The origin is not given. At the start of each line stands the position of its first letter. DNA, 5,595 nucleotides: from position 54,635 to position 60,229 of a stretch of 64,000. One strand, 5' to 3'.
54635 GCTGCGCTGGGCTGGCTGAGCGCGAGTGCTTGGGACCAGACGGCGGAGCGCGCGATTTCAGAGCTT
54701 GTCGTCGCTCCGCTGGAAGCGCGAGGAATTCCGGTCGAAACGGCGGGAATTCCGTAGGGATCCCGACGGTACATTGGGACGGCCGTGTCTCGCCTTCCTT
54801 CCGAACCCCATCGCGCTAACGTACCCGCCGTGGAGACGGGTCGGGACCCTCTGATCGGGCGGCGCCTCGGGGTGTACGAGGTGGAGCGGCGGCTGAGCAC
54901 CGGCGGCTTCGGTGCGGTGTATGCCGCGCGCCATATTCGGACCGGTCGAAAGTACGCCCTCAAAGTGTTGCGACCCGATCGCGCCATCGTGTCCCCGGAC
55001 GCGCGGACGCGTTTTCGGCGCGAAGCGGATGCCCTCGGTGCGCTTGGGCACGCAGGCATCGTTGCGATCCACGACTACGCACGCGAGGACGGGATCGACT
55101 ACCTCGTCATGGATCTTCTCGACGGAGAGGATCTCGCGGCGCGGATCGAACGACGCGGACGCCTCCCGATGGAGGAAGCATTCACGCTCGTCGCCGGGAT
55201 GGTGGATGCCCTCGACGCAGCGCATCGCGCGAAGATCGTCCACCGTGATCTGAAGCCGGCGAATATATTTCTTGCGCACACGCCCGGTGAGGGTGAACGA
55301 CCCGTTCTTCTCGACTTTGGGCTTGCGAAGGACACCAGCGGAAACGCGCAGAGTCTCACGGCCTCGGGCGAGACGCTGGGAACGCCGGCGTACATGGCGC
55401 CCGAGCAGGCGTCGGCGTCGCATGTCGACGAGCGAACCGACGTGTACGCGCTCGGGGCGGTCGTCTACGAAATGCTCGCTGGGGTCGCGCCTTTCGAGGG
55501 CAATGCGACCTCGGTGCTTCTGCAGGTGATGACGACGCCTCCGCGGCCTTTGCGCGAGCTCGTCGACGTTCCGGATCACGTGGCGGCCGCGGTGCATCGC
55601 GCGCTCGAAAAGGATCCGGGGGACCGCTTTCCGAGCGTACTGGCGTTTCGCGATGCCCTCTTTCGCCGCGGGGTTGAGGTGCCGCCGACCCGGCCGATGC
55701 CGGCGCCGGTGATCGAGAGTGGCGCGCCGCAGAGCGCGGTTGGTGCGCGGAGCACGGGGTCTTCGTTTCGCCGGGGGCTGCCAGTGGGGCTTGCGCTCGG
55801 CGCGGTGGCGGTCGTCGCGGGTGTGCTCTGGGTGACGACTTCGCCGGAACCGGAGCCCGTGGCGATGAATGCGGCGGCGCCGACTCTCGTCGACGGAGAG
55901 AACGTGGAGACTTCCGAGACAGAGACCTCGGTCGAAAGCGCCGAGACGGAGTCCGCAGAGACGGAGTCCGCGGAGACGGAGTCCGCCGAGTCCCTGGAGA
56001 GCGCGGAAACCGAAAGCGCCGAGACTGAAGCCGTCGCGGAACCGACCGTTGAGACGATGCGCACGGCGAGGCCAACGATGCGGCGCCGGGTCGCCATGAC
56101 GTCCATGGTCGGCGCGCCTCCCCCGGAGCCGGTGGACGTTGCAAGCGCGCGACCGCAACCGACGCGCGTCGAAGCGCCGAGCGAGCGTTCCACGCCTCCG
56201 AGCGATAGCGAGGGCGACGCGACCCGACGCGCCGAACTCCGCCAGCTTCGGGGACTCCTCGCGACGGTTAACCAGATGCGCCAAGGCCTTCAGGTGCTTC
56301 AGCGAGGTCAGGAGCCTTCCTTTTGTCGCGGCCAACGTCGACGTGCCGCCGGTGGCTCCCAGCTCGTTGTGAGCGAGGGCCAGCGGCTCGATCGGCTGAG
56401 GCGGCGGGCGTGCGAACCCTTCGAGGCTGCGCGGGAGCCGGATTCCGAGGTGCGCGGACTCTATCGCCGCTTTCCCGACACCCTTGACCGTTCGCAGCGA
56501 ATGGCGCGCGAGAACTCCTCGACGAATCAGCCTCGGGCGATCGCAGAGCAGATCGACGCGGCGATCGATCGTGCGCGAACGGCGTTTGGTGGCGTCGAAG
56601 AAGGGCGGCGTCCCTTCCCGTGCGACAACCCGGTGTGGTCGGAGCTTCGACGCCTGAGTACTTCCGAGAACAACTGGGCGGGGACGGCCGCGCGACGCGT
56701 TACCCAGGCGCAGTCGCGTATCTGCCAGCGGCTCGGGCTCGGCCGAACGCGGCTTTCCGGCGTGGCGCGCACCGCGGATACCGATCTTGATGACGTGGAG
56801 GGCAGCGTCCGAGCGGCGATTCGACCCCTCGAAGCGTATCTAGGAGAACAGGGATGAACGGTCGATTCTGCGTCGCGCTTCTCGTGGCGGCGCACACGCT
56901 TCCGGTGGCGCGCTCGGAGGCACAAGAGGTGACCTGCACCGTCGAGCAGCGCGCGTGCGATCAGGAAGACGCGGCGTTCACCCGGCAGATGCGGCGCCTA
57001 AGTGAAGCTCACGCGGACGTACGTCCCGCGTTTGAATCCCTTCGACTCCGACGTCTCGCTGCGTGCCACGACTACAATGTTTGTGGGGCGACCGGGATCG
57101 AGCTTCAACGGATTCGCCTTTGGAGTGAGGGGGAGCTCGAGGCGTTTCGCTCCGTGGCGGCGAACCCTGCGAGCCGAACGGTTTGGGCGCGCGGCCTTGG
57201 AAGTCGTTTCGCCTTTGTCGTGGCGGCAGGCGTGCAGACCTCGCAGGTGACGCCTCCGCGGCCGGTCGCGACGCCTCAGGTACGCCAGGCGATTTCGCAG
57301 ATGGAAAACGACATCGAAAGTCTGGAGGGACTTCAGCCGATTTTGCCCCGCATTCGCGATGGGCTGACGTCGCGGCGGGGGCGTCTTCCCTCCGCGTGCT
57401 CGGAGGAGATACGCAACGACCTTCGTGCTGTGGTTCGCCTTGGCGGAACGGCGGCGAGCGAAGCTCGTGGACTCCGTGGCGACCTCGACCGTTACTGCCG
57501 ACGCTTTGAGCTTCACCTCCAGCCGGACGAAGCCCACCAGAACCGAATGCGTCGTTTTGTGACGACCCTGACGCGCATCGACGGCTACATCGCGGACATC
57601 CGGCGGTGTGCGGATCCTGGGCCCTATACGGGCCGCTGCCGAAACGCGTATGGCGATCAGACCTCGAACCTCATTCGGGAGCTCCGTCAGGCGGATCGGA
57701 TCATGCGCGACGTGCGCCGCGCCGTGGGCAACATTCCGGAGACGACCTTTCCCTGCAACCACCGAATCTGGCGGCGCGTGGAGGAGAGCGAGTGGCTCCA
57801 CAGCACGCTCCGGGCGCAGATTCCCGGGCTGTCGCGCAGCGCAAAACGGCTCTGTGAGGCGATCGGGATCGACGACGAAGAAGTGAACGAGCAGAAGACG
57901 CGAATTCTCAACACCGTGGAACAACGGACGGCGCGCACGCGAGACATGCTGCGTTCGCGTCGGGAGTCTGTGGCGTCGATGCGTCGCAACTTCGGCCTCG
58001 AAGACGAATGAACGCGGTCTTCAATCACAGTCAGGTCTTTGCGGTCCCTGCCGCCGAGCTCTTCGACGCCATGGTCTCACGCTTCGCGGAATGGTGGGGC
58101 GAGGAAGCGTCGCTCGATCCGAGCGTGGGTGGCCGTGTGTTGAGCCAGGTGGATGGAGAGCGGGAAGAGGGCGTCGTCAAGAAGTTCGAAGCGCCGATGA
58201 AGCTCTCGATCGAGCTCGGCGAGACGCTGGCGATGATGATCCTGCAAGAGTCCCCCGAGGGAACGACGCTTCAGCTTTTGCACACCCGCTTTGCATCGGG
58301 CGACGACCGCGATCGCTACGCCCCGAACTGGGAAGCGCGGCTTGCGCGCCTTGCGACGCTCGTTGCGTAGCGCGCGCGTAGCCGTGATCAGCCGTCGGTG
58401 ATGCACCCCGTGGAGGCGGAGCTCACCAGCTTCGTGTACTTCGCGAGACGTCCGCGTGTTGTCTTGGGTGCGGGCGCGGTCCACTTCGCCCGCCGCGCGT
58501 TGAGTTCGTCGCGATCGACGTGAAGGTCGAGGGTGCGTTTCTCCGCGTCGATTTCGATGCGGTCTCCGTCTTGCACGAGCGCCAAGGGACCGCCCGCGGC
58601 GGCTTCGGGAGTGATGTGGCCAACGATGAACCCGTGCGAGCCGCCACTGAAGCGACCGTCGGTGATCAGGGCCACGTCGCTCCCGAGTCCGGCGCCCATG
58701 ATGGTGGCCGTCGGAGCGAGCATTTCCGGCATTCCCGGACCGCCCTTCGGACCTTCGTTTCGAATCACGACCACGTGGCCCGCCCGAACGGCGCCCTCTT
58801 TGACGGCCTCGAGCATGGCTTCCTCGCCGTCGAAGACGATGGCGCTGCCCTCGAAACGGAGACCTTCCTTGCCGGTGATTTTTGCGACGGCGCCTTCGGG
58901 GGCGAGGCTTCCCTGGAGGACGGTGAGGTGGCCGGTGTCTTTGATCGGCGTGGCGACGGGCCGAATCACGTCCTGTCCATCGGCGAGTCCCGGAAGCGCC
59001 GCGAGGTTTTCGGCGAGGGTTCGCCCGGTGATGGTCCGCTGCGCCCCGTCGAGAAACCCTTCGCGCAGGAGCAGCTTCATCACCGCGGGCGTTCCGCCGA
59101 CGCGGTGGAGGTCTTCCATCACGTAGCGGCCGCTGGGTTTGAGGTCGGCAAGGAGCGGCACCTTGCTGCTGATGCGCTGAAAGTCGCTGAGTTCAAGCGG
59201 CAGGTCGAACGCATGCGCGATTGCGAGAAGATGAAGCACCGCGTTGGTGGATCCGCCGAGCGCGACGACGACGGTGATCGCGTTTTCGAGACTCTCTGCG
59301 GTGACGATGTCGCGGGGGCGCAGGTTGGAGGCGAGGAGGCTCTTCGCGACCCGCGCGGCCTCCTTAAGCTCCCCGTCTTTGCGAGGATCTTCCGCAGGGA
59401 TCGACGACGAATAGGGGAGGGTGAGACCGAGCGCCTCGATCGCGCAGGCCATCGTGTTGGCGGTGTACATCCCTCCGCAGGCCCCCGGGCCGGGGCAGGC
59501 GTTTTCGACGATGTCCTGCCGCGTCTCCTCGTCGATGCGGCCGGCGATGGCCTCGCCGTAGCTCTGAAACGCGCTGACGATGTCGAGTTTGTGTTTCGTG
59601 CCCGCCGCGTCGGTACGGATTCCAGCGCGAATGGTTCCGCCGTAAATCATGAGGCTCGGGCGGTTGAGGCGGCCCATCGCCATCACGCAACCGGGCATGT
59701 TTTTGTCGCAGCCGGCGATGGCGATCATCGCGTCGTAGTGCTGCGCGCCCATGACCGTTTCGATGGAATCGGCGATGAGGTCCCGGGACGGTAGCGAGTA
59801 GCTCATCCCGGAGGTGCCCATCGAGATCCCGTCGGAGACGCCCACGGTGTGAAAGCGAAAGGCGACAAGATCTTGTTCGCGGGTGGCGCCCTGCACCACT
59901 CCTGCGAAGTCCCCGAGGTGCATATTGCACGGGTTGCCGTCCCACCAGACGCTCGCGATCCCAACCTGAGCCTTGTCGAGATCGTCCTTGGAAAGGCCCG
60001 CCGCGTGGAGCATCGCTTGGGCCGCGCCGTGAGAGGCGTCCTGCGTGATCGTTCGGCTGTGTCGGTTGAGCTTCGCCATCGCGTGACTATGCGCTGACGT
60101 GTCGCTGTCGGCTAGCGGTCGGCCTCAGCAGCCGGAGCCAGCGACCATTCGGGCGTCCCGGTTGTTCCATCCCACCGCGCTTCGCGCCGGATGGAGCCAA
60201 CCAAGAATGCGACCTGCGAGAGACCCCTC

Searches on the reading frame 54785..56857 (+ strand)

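Call 35: search_protein_families(library=pfam, proteins=[window:54785-56857:+], max_evalue=0.0001)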
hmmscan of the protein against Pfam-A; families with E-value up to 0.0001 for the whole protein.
window:54785-56857:+ (690 aa): 4 families
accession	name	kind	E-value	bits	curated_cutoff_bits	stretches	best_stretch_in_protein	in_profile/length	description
PF00069.31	Pkinase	-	4.9e-45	154.4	31.7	1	31-281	1-251/263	Protein kinase domain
PF07714.23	PK_Tyr_Ser-Thr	-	1e-25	91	23.1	1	33-281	3-248/258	Protein tyrosine and serine/threonine kinase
PF01636.29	APH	-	2.1e-05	24.8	23.2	0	55-149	21-110/239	Phosphotransferase enzyme family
PF17667.7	Pkinase_fungal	-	3.6e-05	23.1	24.1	1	135-209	291-365/387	Fungal protein kinase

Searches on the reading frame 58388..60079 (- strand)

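Call 38: search_protein_families(library=pfam, proteins=[window:58388-60079:-], max_evalue=0.0001)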
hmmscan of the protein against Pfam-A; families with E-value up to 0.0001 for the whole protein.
window:58388-60079:- (563 aa): 2 families
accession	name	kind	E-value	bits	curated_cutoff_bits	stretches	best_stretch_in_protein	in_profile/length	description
PF00920.27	ILVD_EDD_N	-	1e-126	422.8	27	1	36-358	1-316/316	Dihydroxy-acid/6-phosphogluconate dehydratase N-terminal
PF24877.1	ILV_EDD_C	-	5.7e-78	261.1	27.7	1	370-559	1-191/191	Dihydroxy-acid/6-phosphogluconate dehydratase C-terminal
